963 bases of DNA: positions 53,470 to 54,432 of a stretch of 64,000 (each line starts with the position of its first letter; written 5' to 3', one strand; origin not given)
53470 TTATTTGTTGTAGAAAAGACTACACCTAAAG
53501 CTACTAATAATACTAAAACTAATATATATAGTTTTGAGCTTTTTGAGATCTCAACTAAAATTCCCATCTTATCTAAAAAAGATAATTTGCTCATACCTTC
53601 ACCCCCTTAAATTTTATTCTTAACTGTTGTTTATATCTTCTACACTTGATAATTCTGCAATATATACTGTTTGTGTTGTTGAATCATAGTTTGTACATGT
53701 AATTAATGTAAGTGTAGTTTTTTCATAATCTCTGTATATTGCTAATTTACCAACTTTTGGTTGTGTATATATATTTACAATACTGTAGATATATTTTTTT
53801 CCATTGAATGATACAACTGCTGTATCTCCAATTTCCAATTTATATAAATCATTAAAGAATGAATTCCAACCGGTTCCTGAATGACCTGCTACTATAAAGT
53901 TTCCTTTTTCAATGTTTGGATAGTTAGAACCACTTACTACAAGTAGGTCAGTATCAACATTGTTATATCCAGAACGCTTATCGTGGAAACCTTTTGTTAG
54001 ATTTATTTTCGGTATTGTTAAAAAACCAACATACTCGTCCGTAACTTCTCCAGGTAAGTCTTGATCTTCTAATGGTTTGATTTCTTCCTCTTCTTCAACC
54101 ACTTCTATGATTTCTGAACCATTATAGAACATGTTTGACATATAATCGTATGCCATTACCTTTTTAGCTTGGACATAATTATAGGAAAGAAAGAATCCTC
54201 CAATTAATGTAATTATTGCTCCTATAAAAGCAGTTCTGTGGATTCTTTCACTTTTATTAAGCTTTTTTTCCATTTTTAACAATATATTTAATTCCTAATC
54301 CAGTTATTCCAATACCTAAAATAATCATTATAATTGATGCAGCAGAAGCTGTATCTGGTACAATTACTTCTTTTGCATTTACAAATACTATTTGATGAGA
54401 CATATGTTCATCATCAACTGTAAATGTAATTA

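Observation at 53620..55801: Sortase lacking the catalytic Arg (Gln at Cys+8) paired with non-canonical VP(D/N)TA sorting signals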

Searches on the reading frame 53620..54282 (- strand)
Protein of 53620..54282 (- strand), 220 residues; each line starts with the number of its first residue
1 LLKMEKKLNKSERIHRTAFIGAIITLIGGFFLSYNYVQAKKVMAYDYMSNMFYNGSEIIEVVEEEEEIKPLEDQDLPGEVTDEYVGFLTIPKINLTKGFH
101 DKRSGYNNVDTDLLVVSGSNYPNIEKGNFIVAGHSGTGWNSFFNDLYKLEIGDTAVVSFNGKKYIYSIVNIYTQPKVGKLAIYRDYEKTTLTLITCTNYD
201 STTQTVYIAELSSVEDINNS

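Call 3: search_protein_families(library=pfam, proteins=[window:53620-54282:-], max_evalue=0.01)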
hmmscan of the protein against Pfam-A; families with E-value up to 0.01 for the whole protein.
window:53620-54282:- (220 aa): 1 family
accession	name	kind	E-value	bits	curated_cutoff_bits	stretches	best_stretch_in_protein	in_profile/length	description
PF04203.18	Sortase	-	2.2e-16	60.1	26.6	1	88-208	1-121/125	Sortase domain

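Call 4: search_protein_families(library=ncbifam, proteins=[window:53620-54282:-], max_evalue=0.01)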
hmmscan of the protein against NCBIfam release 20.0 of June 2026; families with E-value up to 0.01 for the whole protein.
window:53620-54282:- (220 aa): 7 families
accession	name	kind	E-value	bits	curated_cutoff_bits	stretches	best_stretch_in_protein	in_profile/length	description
NF033745.1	class_C_sortase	subfamily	6.2e-13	49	160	1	55-203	62-211/220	class C sortase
TIGR01076.1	sortase_fam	subfamily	2.2e-11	43.7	39.35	1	86-208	1-123/136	sortase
NF058671.1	sortase_SrtD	exception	5.4e-11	42.5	140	1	21-197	2-169/187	class D sortase, LPxTATN-specific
NF033747.1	class_E_sortase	subfamily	3.9e-09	36.7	160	1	81-215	67-209/211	class E sortase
NF033746.1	class_D_sortase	subfamily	7.5e-09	35.5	165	1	81-199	6-117/135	class D sortase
NF033748.1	class_F_sortase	subfamily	5.3e-05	22.9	166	1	125-203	58-141/155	class F sortase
TIGR03784.1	marine_sortase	equivalog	0.00046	19.9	158.25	1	124-204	88-164/174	class GN sortase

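Call 5: search_solved_structures(query=window:53620-54282:-, max_evalue=0.01, show_alignments=4)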
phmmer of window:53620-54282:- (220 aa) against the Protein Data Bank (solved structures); distinct sequences matched with E-value up to 0.01: 22.
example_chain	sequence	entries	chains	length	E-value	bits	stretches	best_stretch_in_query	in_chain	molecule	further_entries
24rr_A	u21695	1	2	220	4.5e-10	42.6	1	83-201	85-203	Ebp pilus assembly class C sortase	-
8gmx_A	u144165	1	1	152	2.9e-09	40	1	84-203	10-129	Class C sortase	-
4d7w_A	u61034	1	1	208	9.6e-09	38.3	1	85-207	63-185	SORTASE FAMILY PROTEIN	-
2kw8_A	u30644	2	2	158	4.8e-07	32.7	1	84-205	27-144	LPXTG-site transpeptidase family protein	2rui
4d70_A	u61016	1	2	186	5.5e-07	32.5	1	125-200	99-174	SORTASE FAMILY PROTEIN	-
8gr6_A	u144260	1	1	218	3.1e-05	26.8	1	113-203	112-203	Sortase-like protein, putative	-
5hu4_A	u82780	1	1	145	0.00034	23.4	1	124-217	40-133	Cysteine protease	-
8t28_A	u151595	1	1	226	0.00038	23.3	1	116-206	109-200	Class C sortase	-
7f87_A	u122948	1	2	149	0.00038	23.2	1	124-218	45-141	Class A sortase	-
8guu_A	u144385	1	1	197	0.0004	23.2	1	113-203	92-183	Sortase-like protein, putative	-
7d6p_A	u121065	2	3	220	0.00045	23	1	83-208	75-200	Sortase family protein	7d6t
6ixz_A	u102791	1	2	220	0.00046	23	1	83-208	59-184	Sortase family protein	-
7cfj_A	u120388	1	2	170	0.00055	22.7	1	124-218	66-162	Class A sortase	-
2ln7_A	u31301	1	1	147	0.00077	22.2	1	126-201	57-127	LPXTG-site transpeptidase family protein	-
7cg9_A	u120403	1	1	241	0.00092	22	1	81-203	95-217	Class C sortase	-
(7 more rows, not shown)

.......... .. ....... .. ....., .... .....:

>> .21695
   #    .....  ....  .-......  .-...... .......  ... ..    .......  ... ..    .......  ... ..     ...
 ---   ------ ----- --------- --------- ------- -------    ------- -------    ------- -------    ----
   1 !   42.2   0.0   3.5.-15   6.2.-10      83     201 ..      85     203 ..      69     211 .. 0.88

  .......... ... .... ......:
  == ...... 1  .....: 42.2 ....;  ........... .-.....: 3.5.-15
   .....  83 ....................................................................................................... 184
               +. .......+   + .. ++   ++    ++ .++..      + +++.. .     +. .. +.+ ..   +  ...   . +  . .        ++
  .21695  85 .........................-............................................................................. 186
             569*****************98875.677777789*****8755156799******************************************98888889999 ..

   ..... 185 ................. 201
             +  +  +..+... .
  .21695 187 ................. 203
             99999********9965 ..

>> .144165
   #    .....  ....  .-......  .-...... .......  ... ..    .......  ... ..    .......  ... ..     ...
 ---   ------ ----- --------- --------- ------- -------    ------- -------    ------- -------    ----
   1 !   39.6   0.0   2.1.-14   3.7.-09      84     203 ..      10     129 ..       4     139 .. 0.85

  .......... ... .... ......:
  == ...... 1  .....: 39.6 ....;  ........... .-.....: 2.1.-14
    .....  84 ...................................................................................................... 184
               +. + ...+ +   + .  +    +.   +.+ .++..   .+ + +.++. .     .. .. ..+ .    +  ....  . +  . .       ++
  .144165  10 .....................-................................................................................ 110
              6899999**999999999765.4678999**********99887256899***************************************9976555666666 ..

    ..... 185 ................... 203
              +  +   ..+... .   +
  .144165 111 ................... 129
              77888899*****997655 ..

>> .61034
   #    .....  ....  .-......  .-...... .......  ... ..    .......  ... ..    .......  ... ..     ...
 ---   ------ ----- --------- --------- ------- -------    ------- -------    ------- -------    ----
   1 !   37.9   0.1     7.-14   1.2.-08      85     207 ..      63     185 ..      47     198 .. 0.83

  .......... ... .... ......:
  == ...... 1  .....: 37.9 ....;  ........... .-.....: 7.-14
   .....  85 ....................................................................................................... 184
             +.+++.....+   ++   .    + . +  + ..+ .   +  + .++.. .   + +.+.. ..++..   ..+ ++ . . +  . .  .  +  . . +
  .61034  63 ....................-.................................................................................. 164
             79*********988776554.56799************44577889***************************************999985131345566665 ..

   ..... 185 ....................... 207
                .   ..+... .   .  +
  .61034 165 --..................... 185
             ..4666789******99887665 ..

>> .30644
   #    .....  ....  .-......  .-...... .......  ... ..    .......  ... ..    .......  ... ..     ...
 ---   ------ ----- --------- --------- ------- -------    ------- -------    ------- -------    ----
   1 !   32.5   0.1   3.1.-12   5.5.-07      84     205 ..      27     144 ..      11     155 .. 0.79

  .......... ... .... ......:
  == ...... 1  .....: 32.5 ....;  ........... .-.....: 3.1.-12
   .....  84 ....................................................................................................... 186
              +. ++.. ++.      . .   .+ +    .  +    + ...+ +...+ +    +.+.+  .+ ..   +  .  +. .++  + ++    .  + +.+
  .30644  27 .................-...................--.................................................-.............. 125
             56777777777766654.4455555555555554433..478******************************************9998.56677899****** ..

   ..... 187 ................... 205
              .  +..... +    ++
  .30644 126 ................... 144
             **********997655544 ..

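Call 6: find_homologous_proteins(query=window:53620-54282:-, max_evalue=0.001)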
Query window:53620-54282:- (220 aa): 2798 proteins with E <= 0.001 among 2940 candidates; the best 120 are listed.
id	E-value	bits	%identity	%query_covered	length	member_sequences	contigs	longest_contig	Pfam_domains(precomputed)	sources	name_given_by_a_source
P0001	5.2e-129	446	90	100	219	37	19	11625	PF04203.19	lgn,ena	-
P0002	5.2e-126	436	89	100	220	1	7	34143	PF04203.19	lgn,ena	-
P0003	9.0e-126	435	89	100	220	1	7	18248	PF04203.19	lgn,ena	-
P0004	3.6e-125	433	89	100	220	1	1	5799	PF04203.19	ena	-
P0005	7.9e-116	403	83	98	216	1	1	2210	PF04203.19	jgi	-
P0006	1.4e-99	350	73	97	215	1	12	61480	PF04203.19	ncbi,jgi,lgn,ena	-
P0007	2.2e-99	349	73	97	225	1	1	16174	PF04203.19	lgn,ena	-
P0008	3.0e-99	349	73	97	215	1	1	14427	PF04203.19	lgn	-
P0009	1.4e-98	347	74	91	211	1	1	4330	PF04203.19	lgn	-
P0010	2.3e-98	346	76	90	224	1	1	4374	PF04203.19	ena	-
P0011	2.4e-98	346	74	95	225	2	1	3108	PF04203.19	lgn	-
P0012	1.4e-97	343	74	97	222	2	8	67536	PF04203.19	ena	-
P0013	9.1e-97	341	75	95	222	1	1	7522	PF04203.19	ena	-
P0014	2.1e-96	339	71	97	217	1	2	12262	PF04203.19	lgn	-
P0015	2.1e-96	339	73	91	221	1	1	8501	PF04203.19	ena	-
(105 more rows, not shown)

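Call 17: search_protein_representatives(protein=window:53620-54282:-)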
Query: 220 residues. Proteins with E-value up to 0.001 (for the whole library): 1759; up to 1e-10: 738; up to 1e-30: 68. The best 150 are listed.
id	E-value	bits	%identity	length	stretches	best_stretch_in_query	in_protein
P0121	5.9e-72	257.9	57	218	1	8-215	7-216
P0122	9.3e-63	227.8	65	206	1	4-160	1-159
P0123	1.3e-62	227.4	56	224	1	15-214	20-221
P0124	1.5e-53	197.8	59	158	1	6-155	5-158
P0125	2.1e-48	181.0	46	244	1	10-215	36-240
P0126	1.1e-47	178.6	48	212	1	15-213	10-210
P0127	1.2e-47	178.5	91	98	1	43-138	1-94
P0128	4.5e-47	176.6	51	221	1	17-215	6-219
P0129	2.5e-45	170.9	49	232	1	8-213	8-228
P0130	3.8e-45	170.3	49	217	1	17-214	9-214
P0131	4.5e-43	163.5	49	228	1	14-211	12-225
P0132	5.5e-42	160.0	46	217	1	18-217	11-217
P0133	1.6e-41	158.5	41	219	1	18-218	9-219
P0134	2.5e-41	157.8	64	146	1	109-215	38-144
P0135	4.7e-41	156.9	54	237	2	83-212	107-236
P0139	2.5e-39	151.3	44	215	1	10-217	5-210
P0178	8.1e-33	130.0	40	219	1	6-212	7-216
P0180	6.6e-32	127.1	37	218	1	5-211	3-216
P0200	1.6e-29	119.2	47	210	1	79-219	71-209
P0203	2.3e-29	118.8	41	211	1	3-212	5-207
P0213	2.3e-28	115.5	41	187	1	47-212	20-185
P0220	1.2e-27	113.1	33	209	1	15-214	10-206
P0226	1.6e-27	112.7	35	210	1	18-217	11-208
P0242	1.7e-26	109.4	35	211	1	8-210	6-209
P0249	3.0e-26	108.6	36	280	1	9-214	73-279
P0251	3.4e-26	108.4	35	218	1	29-212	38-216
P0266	8.9e-26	107.0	41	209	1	75-209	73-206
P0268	1.1e-25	106.7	33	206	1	14-215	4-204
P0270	1.2e-25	106.6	42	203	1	79-211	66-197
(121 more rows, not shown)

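Call 22: find_related_loci(query=A1, collection=genome_contigs, flank=6000)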
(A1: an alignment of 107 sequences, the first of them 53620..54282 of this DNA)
Query A1 (220 aa) in genome_contigs; peptide patterns used: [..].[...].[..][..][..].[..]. (x = any residue, [..] = any of these).
600 stretches matched a pattern (row limit reached: there are more); 575 encode a relative of the query (tblastn E <= 1e-3); the best 80 are kept; 80 distinct loci.
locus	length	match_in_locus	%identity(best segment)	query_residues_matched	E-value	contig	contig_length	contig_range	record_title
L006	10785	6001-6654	91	1-218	1e-117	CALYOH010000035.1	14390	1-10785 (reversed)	MAG: uncultured Bacillales bacterium isolate SRR13040389_bin.19_metaWRAP_v1.3_MAG genome assembly, contig: ERZ8969618.36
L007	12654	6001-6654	67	3-218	5e-98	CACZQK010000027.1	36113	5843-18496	MAG: uncultured Erysipelotrichaceae bacterium isolate RUG12858 genome assembly, contig: RUG12858_asm_27, whole genome sh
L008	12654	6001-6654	65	2-215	2e-96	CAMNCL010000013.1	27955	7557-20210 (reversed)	MAG: uncultured Bacillales bacterium isolate SRR1222429_bin.142_metaWRAP_v1.3_MAG genome assembly, contig: NODE.2984_len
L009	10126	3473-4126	66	2-215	7e-96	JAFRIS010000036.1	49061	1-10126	MAG: Bacilli bacterium isolate RGIG2506 Goat_Jejunum-3__c333220, whole genome shotgun sequence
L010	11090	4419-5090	65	1-215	2e-95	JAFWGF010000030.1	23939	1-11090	MAG: Bacilli bacterium isolate RGIG5711 Sheep_Duodenum.Co__c482121, whole genome shotgun sequence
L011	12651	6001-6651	68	3-216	3e-95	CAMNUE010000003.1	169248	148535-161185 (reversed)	MAG: uncultured bacterium isolate SRR19792995_bin.67_metawrap_v1.3_MAG genome assembly, contig: ERZ12290371_74, whole ge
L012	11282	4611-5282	64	1-215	2e-94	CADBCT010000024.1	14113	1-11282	MAG: uncultured Erysipelotrichaceae bacterium isolate RUG13858 genome assembly, contig: RUG13858_asm_24, whole genome sh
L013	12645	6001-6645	68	3-215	6e-92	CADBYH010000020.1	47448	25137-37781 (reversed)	MAG: uncultured Erysipelotrichaceae bacterium isolate RUG14412 genome assembly, contig: RUG14412_asm_20, whole genome sh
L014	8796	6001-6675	69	1-216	6e-92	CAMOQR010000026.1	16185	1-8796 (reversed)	MAG: uncultured Bacillales bacterium isolate SRR873605_bin.116_metaWRAP_v1.3_MAG genome assembly, contig: NODE_7331_leng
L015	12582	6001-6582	71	18-215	1e-91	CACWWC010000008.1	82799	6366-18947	MAG: uncultured Erysipelotrichaceae bacterium isolate RUG10970 genome assembly, contig: RUG10970_asm_8, whole genome sho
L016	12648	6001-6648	68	2-215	2e-90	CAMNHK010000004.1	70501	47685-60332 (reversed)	MAG: uncultured Bacillales bacterium isolate SRR873596_bin.89_metaWRAP_v1.3_MAG genome assembly, contig: NODE.702_length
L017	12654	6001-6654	61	1-215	2e-88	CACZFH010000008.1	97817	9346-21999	MAG: uncultured Erysipelotrichaceae bacterium isolate RUG12568 genome assembly, contig: RUG12568_asm_8, whole genome sho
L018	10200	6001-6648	61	4-216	2e-88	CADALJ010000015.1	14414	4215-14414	MAG: uncultured Erysipelotrichaceae bacterium isolate RUG13398 genome assembly, contig: RUG13398_asm_15, whole genome sh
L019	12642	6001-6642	63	3-215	3e-88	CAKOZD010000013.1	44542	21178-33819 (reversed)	MAG: uncultured Bacilli bacterium isolate REFINED_METABAT215_TOP10_CONTIGS_1500_ASSEMBLY_K77_MERGED__Hadza_MoBio_hadza-A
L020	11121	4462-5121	65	3-216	7e-88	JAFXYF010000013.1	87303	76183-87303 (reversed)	MAG: Bacilli bacterium isolate RGIG6854 Sheep_Rumen-4__c1315353, whole genome shotgun sequence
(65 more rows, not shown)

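Call 28: predict_structure(alignment_id=A1)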
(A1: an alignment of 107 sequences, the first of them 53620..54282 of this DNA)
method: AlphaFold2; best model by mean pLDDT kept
length: 220 residues; sequences in the alignment: 107
mean_pLDDT: 90.6   pTM: 0.82
mean pLDDT of the five models: 90.6, 89.7, 88.9, 88.6, 87.6
residues with pLDDT >= 90: 177; 70-90: 16; 50-70: 20; < 50: 7
segments of 3 or more residues with pLDDT < 50: 65-70
pLDDT, mean of each block of 10 residues (from residue 1): 66 91 98 95 94 72 49 78 96 98 96 96 97 96 98 98 98 97 98 96 98 87
secondary structure, 60 per line:
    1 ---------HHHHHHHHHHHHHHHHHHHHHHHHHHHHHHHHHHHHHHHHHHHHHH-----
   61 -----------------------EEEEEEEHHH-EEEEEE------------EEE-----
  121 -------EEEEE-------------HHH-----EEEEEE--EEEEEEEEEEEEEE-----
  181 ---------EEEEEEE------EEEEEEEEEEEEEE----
elements in order: H10-55 E84-90 E95-100 E113-115 E128-132 E154-159 E162-175 E190-196 E203-216

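Call 31: fold_search(model_id=the predicted structure, library=pdb)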
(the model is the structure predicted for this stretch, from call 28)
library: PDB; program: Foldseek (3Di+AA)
matches with E <= 10: 436; with E <= 0.001: 138
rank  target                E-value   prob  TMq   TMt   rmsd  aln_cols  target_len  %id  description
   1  3rcc_O                5.3e-11  1.00  0.48  0.77   4.0       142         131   21  Crystal Structure of the Streptococcus agalactiae Sortase A (released 2011-09-07)
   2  7f87_A                1.7e-10  1.00  0.53  0.77   3.0       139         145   22  Crystal structure of housekeeping sortase SrtA bound with self derived tripeptide from Lactobacillus rhamnosus GG (released 2022-07-06)
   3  7cfj_A                2.2e-10  1.00  0.52  0.77   3.1       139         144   22  Crystal structure of housekeeping sortase SrtA from Lactobacillus rhamnosus GG (released 2022-03-02)
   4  2w1k_A                2.2e-10  1.00  0.55  0.58  13.1       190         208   17  Crystal Structure of Sortase C-3 (SRTC-3) from Streptococcus pneumoniae (released 2008-12-23)
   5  3rbj_B                3.1e-10  1.00  0.54  0.62  10.6       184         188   17  Crystal Structure of the lid-mutant of Streptococcus agalactiae Sortase C1 (released 2011-09-07)
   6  5hu4                  3.9e-10  1.00  0.52  0.77   3.2       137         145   19  Cystal structure of listeria monocytogenes sortase A (released 2017-02-01)
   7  3rcc_F                4.4e-10  1.00  0.48  0.76   4.1       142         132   21  Crystal Structure of the Streptococcus agalactiae Sortase A (released 2011-09-07)
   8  3fn7                  5.3e-10  1.00  0.53  0.65   3.4       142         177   19  Crystal structure of sortase A (Spy1154) from Streptococcus pyogenes serotype M1 strain SF370 (released 2009-01-06)
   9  9iv0_A                5.9e-10  1.00  0.50  0.64   4.3       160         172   22  Crystal Structure of Sortase E mutant Y128F from Thermobifida fusca (released 2025-07-23)
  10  7s57                  7.1e-10  1.00  0.54  0.74   2.9       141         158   19  Structure of Sortase A from Streptococcus pyogenes with the b7-b8 loop sequence of Enterococcus faecalis Sortase A (released 2022-01-12)
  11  7cg9                  7.5e-10  1.00  0.52  0.59  16.9       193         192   18  Crystal structure of pilin-specific sortase SrtC1 from Lactobacillus rhamnosus GG (released 2022-03-02)
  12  6bwe_A                8.0e-10  1.00  0.54  0.62   2.9       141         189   20  Sortase A from Corynebacterium diphtheriae, lid mutant (released 2017-12-27)
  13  9m5i_A                8.5e-10  1.00  0.50  0.65   3.4       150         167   23  Crystal Structure of the double mutant (P94A and Y128F) of Sortase E from Thermobifida fusca (released 2026-03-11)
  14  7s56                  8.5e-10  1.00  0.53  0.69   3.2       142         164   21  Sortase A from Streptococcus agalactiae, residues 79-247 (released 2022-01-12)
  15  2xwg_D                8.5e-10  1.00  0.53  0.62  12.0       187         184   18  Crystal structure of sortase C-1 from Actinomyces oris (formerly Actinomyces naeslundii) (released 2011-02-23)
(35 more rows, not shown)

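Call 32: search_solved_structures(query=A1, max_evalue=0.001, show_alignments=5)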
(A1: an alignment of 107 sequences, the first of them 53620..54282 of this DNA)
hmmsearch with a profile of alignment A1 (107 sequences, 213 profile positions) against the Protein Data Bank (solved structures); distinct sequences matched with E-value up to 0.001: 49.
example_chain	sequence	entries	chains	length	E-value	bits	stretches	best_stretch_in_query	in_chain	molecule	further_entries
24rr_A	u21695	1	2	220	7.6e-19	71.1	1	35-197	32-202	Ebp pilus assembly class C sortase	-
4d70_A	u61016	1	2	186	2.4e-18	69.5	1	53-203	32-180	SORTASE FAMILY PROTEIN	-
4d7w_A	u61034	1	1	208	6.5e-16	61.5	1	40-197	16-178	SORTASE FAMILY PROTEIN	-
2kw8_A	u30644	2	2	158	2.6e-15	59.6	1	70-205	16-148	LPXTG-site transpeptidase family protein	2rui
5k9a_A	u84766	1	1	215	1e-11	47.8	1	73-198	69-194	Putative fimbrial associated sortase-like protein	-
6bwe_A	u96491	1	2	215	1e-11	47.8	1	73-198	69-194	Putative fimbrial associated sortase-like protein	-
6ixz_A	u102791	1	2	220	1e-11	47.8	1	38-195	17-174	Sortase family protein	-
7d6p_A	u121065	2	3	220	1.1e-11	47.7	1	38-195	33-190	Sortase family protein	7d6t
8t28_A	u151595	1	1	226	9.9e-11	44.6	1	68-196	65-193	Class C sortase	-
7cg9_A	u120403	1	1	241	1e-10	44.5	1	42-200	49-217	Class C sortase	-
8gmx_A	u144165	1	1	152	1.1e-10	44.4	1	76-197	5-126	Class C sortase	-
5hu4_A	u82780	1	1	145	2.1e-10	43.5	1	122-212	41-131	Cysteine protease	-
8gr6_A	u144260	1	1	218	6.1e-10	42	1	33-196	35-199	Sortase-like protein, putative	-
2xwg_A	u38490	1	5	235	6.4e-10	41.9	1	124-197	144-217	SORTASE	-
2ln7_A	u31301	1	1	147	1.1e-09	41.2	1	72-194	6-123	LPXTG-site transpeptidase family protein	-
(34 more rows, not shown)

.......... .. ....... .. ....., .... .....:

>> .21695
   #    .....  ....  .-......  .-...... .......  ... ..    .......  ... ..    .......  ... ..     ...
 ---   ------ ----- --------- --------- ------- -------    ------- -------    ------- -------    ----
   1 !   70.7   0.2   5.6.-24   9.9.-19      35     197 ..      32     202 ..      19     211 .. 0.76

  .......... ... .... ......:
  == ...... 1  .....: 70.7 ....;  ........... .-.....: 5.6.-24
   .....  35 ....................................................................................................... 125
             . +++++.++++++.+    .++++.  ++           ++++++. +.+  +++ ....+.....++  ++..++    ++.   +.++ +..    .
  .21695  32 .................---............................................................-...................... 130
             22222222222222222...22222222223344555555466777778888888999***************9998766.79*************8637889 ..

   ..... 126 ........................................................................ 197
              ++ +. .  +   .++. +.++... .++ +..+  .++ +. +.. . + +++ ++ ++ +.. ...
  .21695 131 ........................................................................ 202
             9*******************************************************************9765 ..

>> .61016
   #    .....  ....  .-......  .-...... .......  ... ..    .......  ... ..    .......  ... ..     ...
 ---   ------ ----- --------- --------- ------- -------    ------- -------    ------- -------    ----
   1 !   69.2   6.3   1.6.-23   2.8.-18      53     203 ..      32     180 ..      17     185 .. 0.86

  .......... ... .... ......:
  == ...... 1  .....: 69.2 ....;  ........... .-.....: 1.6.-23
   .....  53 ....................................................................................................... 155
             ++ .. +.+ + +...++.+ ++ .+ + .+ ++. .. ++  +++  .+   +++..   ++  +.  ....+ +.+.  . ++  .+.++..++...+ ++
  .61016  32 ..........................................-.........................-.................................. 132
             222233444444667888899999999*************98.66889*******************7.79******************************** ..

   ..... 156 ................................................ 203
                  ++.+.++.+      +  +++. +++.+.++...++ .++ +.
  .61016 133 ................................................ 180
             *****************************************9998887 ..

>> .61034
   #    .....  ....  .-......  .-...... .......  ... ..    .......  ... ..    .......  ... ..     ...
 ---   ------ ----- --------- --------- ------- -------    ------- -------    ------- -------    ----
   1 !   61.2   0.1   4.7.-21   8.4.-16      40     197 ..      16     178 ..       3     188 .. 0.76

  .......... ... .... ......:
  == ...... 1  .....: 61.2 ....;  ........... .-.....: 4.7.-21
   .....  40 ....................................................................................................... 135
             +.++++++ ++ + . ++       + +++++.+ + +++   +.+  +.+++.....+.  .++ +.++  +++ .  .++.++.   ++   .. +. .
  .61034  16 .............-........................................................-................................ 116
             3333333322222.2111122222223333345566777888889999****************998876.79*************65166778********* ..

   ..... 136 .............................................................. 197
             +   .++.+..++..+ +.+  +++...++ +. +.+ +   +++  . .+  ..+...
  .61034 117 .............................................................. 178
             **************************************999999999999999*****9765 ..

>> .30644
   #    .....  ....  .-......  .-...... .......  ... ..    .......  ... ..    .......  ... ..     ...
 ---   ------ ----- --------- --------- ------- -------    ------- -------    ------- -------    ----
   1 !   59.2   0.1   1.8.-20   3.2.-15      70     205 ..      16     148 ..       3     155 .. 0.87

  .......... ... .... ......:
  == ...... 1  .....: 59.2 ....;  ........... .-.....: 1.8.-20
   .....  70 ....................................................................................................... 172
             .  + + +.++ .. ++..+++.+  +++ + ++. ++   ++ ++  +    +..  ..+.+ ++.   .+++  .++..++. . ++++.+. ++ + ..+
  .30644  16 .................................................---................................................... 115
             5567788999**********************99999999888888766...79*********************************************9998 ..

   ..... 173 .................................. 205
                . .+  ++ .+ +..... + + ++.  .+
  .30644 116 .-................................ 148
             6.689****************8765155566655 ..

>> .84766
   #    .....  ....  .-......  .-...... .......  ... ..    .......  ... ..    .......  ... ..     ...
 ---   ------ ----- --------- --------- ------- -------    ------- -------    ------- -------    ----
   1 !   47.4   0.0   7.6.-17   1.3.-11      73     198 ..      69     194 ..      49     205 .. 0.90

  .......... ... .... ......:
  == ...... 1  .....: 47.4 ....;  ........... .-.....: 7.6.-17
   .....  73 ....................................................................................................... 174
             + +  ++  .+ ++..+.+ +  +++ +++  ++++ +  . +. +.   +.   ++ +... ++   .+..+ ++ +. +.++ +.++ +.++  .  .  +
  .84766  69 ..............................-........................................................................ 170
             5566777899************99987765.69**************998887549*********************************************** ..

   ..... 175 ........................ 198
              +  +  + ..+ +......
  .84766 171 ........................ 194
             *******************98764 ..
